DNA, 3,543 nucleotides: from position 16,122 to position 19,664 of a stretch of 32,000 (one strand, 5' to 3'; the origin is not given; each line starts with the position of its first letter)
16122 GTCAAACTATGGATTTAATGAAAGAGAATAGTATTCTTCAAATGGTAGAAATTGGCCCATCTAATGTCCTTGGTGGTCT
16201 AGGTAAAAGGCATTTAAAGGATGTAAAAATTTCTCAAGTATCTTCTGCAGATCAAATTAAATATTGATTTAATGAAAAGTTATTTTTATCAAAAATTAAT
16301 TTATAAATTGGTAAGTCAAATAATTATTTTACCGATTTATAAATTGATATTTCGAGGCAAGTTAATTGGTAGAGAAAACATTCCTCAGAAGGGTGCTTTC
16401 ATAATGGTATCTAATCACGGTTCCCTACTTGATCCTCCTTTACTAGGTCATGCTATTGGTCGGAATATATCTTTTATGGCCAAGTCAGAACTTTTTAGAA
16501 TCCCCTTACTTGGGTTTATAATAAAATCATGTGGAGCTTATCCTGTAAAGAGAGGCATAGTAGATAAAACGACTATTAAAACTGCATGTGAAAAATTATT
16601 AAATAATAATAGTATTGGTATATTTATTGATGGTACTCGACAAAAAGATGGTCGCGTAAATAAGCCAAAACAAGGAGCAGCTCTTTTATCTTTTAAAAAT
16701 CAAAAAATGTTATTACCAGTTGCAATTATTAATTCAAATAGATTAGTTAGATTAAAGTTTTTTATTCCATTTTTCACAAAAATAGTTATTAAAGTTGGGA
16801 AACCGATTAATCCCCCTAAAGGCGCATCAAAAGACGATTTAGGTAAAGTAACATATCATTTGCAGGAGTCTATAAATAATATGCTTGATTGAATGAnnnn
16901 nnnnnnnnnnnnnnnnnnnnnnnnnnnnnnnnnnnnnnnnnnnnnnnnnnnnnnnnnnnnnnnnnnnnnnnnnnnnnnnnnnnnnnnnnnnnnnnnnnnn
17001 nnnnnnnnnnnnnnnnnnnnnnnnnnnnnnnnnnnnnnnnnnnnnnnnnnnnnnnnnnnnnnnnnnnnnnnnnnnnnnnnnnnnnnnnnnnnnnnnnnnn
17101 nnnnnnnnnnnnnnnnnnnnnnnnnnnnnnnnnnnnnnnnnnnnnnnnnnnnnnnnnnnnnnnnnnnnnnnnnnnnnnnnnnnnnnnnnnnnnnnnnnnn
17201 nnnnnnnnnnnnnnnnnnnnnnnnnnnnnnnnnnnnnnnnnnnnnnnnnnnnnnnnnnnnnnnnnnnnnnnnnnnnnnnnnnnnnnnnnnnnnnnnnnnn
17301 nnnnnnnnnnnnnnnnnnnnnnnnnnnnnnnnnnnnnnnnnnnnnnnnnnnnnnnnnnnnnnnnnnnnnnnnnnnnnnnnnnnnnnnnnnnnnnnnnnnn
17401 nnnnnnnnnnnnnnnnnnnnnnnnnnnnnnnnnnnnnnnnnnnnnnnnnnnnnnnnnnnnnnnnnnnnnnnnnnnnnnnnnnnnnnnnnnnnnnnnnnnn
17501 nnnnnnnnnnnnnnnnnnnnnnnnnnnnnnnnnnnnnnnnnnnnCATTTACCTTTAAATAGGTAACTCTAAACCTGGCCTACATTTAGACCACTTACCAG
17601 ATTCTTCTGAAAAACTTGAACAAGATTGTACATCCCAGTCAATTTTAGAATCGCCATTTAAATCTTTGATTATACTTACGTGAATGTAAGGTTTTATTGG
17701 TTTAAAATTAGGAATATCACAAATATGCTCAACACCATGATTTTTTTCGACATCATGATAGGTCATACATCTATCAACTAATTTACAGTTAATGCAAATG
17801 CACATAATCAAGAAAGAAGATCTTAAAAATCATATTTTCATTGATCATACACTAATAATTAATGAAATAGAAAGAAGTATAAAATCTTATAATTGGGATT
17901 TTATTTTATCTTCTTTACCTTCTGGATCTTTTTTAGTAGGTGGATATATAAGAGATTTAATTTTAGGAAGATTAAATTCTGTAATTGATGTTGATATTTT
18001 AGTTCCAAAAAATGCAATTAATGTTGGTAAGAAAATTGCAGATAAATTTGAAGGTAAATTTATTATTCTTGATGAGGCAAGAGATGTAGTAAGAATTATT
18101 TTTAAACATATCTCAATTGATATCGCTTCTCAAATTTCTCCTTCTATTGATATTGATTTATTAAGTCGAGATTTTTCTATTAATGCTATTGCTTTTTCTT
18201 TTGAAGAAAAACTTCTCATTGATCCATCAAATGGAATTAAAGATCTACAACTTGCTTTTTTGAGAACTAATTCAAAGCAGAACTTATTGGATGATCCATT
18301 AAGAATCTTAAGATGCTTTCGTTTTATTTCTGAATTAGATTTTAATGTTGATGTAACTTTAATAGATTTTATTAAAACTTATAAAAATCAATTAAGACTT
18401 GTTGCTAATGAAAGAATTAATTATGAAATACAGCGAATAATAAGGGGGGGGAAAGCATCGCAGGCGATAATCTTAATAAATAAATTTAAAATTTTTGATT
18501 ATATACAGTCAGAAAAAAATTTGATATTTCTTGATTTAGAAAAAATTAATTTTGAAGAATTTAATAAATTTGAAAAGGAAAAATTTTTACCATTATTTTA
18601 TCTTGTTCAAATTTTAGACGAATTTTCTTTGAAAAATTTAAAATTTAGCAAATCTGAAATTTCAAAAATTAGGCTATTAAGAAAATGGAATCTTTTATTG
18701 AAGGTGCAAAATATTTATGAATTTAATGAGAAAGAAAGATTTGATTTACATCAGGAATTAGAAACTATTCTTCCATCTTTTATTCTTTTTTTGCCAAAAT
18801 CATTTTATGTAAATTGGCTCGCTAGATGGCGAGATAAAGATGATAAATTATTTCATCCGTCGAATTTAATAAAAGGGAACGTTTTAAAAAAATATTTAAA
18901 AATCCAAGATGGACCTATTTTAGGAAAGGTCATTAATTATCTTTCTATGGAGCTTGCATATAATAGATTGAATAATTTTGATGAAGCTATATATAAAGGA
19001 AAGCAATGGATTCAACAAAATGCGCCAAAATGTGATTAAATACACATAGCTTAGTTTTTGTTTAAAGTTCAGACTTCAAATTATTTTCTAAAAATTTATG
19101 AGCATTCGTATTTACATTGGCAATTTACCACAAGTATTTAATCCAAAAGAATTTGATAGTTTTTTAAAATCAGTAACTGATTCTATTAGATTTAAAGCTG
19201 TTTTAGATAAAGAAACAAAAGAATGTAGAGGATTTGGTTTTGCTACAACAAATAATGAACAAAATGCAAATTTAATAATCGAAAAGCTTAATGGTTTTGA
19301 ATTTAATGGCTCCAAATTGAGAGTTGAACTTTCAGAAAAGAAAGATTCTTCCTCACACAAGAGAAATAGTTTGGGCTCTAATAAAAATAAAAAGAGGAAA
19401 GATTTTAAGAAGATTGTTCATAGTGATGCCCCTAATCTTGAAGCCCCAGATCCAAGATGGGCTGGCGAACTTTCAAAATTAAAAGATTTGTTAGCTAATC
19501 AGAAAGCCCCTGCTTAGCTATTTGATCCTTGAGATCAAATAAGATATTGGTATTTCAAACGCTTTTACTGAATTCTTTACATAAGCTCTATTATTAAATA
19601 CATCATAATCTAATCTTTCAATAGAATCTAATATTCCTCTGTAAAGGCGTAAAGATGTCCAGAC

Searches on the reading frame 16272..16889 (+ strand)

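Call 84: search_protein_families(library=pfam, proteins=[window:16272-16889:+], max_evalue=0.001)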
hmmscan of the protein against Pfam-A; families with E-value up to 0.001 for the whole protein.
window:16272-16889:+ (206 aa): 1 family
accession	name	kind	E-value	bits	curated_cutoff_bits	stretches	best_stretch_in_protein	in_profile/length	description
PF01553.26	Acyltransferase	-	2.2e-24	86.2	23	1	32-152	5-131/132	Acyltransferase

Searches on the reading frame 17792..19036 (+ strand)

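Call 84: search_protein_families(library=pfam, proteins=[window:17792-19036:+], max_evalue=0.001)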
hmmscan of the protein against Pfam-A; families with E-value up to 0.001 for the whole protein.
window:17792-19036:+ (415 aa): 3 families
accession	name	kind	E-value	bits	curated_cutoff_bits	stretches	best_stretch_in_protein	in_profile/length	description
PF01743.26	PolyA_pol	-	1e-14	55.4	23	2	116-155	84-123/126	Poly A polymerase head domain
PF12627.12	PolyA_pol_RNAbd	-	3.7e-06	27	22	1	183-239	1-57/64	Probable RNA and SrmB- binding site of polymerase A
PF13735.12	tRNA_NucTran2_2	-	0.00027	21.4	27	0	352-401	96-146/149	tRNA nucleotidyltransferase domain 2 putative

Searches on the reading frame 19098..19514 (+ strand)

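Call 84: search_protein_families(library=pfam, proteins=[window:19098-19514:+], max_evalue=0.001)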
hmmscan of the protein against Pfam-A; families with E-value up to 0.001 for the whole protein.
window:19098-19514:+ (139 aa): 1 family
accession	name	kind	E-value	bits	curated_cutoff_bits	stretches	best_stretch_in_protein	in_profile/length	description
PF00076.28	RRM_1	-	3.9e-10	39.9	20.7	1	5-75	1-70/70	RNA recognition motif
